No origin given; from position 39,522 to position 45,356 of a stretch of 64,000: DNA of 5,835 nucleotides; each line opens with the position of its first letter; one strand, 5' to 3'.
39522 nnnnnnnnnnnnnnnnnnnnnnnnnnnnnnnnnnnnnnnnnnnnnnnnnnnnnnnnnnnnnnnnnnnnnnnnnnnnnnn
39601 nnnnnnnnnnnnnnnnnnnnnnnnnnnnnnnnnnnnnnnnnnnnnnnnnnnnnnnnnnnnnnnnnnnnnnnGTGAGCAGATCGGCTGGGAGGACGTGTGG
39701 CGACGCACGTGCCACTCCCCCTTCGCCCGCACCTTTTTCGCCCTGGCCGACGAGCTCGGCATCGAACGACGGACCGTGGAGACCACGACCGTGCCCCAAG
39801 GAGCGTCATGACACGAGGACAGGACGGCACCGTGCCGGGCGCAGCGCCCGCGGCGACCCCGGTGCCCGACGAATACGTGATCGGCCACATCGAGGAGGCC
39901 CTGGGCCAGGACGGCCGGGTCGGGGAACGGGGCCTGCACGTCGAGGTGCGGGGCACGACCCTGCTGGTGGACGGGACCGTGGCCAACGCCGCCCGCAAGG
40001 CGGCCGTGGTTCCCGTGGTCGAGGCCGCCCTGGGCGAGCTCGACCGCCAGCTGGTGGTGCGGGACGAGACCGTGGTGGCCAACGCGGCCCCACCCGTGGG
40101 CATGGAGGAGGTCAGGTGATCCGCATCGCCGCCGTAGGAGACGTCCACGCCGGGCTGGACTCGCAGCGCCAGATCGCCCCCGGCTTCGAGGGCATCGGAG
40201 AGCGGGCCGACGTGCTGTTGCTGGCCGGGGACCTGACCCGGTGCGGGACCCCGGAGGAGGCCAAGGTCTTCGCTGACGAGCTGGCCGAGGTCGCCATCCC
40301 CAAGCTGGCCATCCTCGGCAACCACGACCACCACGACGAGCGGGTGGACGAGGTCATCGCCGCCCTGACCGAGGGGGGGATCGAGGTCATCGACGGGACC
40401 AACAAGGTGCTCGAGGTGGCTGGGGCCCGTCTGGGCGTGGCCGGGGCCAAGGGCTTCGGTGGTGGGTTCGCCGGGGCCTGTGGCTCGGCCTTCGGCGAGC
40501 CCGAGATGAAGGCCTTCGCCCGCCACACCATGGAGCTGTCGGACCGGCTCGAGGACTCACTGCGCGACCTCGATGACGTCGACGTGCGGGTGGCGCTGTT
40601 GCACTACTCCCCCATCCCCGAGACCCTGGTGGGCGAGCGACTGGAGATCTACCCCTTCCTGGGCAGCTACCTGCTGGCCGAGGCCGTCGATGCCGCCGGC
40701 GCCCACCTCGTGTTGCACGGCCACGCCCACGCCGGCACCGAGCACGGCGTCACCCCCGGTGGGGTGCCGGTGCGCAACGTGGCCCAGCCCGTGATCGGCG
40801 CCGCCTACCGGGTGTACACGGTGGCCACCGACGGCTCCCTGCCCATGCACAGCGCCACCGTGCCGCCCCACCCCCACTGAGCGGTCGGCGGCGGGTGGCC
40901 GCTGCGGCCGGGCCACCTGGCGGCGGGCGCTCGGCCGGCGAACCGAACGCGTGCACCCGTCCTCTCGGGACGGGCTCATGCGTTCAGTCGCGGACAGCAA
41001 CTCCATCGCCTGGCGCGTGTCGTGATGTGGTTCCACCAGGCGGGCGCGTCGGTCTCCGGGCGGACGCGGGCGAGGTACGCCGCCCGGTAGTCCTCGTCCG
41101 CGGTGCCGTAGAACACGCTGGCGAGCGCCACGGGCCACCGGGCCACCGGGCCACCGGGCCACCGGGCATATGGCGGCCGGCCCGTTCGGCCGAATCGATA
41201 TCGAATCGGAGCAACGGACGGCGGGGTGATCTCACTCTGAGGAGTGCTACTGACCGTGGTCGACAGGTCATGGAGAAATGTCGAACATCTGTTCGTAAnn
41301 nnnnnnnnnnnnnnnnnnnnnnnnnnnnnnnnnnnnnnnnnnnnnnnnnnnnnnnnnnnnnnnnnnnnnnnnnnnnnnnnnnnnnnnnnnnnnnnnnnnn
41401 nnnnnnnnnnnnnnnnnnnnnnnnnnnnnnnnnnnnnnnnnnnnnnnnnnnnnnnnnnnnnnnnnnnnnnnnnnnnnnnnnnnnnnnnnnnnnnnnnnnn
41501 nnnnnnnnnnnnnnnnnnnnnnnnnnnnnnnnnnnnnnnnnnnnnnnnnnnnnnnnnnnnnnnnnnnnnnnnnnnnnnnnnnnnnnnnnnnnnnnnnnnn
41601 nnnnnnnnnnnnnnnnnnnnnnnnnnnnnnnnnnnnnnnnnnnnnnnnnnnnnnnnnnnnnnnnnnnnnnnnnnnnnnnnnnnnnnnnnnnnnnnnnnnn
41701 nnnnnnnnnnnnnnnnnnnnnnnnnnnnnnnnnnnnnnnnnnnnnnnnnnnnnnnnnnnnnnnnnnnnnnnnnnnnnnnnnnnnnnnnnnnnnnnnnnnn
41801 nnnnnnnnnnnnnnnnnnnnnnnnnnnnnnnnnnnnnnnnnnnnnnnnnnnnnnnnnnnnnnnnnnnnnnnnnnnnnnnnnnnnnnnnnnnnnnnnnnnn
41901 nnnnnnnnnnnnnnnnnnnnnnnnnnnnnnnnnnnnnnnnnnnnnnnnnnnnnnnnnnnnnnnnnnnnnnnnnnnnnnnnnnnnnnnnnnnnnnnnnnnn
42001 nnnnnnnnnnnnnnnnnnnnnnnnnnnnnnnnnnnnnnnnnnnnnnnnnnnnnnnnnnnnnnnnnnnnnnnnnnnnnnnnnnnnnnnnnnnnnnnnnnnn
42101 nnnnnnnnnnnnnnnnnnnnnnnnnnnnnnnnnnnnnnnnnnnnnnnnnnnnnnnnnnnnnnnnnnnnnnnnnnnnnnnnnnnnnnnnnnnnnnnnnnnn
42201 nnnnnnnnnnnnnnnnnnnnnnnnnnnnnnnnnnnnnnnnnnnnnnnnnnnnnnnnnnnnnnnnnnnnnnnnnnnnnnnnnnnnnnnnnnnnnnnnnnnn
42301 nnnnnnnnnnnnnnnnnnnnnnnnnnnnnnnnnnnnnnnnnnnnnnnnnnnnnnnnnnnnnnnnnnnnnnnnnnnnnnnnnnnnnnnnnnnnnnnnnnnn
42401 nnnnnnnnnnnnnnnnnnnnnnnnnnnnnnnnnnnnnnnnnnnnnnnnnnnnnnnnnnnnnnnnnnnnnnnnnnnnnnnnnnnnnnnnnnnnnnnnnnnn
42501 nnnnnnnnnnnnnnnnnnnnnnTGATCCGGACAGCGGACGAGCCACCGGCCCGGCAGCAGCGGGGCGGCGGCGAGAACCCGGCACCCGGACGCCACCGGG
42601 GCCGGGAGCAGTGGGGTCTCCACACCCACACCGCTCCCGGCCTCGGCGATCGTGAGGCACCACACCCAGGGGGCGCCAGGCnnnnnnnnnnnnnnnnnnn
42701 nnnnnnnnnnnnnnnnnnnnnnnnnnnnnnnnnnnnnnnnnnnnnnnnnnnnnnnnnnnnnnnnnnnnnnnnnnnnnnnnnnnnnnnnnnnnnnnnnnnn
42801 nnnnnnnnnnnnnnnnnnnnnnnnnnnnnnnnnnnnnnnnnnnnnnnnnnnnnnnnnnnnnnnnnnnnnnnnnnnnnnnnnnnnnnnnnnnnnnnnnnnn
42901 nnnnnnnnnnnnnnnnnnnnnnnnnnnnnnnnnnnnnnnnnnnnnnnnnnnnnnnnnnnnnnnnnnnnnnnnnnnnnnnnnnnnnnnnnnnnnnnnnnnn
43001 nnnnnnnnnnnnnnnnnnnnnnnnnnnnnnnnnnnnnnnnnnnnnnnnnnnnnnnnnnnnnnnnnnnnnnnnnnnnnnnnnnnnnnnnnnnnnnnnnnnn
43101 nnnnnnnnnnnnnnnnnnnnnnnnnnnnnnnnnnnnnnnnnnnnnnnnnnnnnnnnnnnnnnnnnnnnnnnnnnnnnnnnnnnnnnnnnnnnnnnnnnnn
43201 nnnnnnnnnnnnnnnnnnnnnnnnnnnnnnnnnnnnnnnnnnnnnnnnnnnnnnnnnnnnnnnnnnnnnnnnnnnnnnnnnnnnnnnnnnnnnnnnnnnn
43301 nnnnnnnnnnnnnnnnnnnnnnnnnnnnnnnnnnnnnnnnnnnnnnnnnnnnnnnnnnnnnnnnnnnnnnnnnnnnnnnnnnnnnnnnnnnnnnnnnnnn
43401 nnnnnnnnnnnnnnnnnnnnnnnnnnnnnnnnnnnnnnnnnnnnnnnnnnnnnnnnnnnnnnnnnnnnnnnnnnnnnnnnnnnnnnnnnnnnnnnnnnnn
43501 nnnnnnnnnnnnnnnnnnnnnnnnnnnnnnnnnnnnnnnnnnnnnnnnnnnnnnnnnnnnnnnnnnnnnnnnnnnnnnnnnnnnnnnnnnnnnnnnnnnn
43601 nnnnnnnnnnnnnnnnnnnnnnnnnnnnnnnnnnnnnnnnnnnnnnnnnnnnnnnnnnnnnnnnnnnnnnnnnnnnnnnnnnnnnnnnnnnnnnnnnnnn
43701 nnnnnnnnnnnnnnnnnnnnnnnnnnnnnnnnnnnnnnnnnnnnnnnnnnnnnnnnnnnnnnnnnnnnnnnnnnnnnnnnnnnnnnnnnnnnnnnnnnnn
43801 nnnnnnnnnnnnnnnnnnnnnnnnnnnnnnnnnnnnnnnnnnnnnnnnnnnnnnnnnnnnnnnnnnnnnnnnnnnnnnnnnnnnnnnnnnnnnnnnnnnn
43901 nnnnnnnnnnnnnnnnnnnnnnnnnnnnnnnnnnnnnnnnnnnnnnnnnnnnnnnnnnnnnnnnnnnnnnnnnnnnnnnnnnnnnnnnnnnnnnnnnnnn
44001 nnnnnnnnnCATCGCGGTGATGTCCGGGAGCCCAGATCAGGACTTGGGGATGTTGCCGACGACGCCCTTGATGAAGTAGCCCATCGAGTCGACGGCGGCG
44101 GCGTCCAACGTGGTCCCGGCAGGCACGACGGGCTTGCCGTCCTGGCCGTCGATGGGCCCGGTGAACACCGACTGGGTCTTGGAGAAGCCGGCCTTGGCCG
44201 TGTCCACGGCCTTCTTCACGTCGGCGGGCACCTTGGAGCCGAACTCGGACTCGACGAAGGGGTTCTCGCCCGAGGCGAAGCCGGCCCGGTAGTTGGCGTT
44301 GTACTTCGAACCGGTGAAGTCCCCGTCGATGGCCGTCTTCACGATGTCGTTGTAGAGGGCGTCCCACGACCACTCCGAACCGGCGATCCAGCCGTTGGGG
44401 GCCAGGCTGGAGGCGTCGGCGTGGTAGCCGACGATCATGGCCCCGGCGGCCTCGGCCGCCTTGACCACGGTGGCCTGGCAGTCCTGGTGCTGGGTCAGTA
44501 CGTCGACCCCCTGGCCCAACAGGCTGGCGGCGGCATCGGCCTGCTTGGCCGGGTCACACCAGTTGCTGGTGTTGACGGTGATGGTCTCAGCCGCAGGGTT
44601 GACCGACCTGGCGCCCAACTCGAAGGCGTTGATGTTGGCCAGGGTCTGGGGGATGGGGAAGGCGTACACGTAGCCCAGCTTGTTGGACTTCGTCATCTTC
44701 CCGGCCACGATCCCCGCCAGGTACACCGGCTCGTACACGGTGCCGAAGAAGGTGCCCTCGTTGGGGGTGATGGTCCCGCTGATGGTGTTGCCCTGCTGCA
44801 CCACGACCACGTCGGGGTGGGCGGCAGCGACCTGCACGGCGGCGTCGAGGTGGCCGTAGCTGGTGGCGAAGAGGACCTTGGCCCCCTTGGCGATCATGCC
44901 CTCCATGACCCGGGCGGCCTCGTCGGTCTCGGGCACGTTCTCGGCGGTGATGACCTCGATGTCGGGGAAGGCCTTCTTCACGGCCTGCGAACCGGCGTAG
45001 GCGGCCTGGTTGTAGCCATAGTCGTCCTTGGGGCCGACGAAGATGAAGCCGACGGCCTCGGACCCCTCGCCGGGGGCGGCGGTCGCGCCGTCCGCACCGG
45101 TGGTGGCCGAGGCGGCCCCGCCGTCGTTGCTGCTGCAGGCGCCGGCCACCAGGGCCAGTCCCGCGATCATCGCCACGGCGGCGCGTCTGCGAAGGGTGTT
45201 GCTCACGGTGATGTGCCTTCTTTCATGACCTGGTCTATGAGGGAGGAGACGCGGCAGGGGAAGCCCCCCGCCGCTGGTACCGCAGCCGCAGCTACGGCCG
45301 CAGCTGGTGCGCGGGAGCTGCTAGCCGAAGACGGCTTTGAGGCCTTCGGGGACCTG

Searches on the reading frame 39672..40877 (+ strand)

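Call 18: search_protein_families(library=pfam, proteins=[window:39672-40877:+], max_evalue=0.001)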
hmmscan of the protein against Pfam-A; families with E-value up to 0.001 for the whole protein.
window:39672-40877:+ (402 aa): 2 families
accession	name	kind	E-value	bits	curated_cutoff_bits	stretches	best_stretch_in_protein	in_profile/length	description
PF00149.33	Metallophos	-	1.2e-12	49.1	21.5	1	150-354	1-190/191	Calcineurin-like phosphoesterase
PF12850.12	Metallophos_2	-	1.3e-06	29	27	1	151-354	2-118/154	Calcineurin-like phosphoesterase superfamily domain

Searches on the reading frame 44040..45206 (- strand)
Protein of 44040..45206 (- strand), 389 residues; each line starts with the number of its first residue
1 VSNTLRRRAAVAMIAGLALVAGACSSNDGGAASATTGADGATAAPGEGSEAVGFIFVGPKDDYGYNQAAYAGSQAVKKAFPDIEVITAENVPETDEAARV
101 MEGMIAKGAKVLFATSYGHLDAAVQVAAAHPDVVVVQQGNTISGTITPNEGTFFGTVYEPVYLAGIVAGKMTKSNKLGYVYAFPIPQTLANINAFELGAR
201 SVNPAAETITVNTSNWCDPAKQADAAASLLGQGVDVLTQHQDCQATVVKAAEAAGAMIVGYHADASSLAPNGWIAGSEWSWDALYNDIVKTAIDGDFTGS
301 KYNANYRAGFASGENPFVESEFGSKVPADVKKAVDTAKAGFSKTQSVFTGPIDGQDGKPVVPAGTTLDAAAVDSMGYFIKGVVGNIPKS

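Call 4: search_protein_families(library=pfam, proteins=[window:44040-45206:-], max_evalue=0.01)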
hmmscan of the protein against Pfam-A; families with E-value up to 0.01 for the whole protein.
window:44040-45206:- (389 aa): 1 family
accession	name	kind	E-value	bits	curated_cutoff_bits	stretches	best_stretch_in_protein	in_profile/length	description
PF02608.20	Bmp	-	8.5e-38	130.5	24.1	1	51-301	3-255/301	ABC transporter substrate-binding protein PnrA-like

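Call 5: search_protein_families(library=ncbifam, proteins=[window:44040-45206:-], max_evalue=0.01)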
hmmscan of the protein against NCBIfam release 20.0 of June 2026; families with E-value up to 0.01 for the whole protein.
window:44040-45206:- (389 aa): 1 family
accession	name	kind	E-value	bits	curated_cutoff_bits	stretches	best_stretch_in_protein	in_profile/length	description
NF047927.1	ABC_BMP_B6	equivalog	2.8e-17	62.9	400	1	60-342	13-293/314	putative B6 ABC transporter substrate-binding protein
